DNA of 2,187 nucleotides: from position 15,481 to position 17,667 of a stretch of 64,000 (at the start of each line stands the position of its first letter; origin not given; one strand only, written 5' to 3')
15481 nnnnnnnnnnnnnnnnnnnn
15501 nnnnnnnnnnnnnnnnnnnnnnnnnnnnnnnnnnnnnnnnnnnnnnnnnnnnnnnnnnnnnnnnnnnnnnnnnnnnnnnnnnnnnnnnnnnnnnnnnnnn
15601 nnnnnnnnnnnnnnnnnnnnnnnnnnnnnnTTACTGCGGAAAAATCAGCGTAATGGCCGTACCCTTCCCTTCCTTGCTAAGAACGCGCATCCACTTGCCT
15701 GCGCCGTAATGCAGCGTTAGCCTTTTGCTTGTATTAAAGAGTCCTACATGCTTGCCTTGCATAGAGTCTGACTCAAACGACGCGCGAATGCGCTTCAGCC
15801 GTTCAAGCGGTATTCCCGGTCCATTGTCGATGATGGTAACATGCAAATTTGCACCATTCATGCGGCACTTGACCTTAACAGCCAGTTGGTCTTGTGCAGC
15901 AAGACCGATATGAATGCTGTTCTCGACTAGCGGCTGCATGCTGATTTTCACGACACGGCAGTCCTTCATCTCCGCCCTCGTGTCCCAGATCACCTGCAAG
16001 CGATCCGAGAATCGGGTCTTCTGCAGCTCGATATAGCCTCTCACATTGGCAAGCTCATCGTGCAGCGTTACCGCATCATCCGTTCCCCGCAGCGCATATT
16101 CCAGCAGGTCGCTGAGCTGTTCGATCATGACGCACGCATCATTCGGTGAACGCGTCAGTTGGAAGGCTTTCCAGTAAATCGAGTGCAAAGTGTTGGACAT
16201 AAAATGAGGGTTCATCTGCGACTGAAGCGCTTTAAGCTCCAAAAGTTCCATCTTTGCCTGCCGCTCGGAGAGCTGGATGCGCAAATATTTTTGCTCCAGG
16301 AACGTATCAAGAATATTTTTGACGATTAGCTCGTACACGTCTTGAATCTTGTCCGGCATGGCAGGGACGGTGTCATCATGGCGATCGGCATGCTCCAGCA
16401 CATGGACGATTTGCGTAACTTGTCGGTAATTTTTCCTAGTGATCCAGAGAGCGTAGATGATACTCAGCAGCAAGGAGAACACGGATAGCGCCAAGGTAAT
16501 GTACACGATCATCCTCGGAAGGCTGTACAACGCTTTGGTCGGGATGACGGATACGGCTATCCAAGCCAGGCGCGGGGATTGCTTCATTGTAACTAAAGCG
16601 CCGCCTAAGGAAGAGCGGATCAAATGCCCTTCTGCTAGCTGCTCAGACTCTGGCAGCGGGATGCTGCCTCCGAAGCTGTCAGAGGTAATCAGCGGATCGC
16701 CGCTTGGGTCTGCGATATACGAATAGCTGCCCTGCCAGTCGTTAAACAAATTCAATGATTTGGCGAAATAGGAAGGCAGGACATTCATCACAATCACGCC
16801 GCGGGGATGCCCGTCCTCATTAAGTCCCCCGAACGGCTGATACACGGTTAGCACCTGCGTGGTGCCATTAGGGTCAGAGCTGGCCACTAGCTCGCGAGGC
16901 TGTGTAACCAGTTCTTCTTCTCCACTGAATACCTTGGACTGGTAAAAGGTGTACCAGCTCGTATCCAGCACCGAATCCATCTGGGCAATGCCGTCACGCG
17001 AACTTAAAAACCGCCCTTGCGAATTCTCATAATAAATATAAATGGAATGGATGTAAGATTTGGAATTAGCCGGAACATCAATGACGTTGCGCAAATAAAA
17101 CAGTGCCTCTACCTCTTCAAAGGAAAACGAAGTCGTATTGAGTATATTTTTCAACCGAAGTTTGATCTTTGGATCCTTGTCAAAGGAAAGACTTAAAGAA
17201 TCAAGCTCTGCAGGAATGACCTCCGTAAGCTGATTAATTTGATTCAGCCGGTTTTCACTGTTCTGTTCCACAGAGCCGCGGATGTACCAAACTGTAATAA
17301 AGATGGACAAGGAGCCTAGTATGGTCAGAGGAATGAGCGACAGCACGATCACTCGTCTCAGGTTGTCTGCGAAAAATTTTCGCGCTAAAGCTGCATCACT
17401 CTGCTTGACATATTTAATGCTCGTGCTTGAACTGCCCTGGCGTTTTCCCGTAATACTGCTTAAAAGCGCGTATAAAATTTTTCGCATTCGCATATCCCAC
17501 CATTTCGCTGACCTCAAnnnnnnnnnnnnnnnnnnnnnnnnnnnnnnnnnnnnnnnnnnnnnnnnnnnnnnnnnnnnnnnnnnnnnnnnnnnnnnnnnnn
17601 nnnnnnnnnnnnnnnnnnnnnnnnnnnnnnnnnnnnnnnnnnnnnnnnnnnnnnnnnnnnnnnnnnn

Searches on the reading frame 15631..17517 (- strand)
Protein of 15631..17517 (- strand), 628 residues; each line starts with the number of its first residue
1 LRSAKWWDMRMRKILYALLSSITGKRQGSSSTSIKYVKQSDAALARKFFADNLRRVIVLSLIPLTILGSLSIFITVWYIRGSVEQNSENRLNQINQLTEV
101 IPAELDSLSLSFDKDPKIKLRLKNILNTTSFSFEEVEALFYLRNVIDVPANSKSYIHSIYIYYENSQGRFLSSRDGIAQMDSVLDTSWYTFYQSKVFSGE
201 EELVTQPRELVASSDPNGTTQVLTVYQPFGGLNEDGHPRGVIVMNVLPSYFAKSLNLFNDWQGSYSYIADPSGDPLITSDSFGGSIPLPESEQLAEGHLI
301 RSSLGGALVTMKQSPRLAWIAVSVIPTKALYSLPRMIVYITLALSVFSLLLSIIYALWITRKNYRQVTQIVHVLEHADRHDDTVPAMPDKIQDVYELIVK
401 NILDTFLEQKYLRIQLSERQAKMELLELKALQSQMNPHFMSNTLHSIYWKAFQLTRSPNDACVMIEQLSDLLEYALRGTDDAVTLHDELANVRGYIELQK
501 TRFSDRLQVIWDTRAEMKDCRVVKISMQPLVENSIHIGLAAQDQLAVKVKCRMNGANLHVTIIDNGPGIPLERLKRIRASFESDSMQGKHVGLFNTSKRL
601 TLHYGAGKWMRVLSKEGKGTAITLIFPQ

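Call 48: search_protein_families(library=pfam, proteins=[window:15631-17517:-], max_evalue=0.00001)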
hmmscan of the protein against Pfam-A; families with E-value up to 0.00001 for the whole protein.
window:15631-17517:- (628 aa): 2 families
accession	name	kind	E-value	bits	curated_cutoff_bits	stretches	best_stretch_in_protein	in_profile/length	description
PF06580.19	His_kinase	-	1.3e-24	86.7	25.2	1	427-507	2-81/81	Histidine kinase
PF02518.31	HATPase_c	-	1.5e-12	48.4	26.4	1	528-627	11-108/111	Histidine kinase-, DNA gyrase B-, and HSP90-like ATPase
